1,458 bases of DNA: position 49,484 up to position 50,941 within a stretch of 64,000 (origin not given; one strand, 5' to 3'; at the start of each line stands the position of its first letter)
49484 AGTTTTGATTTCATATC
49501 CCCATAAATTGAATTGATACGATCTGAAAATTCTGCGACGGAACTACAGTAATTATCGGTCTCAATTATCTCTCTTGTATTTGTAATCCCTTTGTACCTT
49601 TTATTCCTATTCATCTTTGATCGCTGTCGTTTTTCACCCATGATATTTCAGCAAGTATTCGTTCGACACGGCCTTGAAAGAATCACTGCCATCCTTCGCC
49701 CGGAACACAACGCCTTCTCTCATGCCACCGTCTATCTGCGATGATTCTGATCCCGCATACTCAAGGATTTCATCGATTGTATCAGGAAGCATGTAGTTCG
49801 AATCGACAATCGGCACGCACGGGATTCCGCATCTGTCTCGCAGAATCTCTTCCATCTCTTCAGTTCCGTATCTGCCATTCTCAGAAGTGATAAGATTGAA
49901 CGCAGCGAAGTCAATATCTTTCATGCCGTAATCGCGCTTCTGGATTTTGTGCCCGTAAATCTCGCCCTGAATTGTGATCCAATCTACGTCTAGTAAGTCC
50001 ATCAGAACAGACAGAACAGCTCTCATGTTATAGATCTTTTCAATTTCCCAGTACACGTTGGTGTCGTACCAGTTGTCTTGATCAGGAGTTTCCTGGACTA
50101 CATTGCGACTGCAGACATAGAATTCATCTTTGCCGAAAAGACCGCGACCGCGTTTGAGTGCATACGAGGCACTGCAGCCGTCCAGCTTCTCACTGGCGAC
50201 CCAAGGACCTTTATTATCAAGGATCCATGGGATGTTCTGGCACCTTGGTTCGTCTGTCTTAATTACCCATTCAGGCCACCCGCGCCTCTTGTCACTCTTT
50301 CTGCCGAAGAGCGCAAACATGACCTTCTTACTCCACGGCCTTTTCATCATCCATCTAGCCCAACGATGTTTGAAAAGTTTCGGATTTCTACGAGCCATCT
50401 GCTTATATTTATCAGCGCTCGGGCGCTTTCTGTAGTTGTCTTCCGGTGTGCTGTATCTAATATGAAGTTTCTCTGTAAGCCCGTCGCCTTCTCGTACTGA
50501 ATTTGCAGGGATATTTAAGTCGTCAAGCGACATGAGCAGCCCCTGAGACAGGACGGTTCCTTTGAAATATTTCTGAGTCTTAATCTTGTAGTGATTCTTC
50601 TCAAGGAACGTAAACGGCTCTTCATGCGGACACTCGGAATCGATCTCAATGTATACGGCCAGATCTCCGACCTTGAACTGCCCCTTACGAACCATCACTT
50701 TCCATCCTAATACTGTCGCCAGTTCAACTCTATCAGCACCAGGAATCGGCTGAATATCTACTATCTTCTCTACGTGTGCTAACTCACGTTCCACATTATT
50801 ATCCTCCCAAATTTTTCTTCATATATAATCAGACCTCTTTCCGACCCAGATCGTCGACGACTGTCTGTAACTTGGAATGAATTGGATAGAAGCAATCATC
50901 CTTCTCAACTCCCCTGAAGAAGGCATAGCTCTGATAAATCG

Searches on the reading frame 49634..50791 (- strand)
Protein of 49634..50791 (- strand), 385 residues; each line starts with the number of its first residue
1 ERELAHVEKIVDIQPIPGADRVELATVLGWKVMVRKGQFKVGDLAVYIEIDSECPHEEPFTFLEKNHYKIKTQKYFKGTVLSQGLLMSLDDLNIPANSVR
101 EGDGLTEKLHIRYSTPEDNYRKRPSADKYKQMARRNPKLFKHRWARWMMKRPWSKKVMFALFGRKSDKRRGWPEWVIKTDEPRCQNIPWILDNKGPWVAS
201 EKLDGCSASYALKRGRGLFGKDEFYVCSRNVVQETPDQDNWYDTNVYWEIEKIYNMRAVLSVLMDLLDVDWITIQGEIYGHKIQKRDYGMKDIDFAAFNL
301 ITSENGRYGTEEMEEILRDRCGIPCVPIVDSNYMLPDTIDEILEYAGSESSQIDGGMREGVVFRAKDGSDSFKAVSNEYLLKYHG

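Call 66: search_protein_families(library=pfam, proteins=[window:49634-50791:-], max_evalue=0.001)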
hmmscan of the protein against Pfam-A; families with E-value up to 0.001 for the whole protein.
window:49634-50791:- (385 aa): 2 families
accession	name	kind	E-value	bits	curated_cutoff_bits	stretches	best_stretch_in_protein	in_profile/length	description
PF21189.3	PHA02142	-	4.6e-22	78.7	27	1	4-87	1-90/92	PHA02142 OB-fold domain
PF09414.15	RNA_ligase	-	8.4e-21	75.3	27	1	196-375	2-171/171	RNA ligase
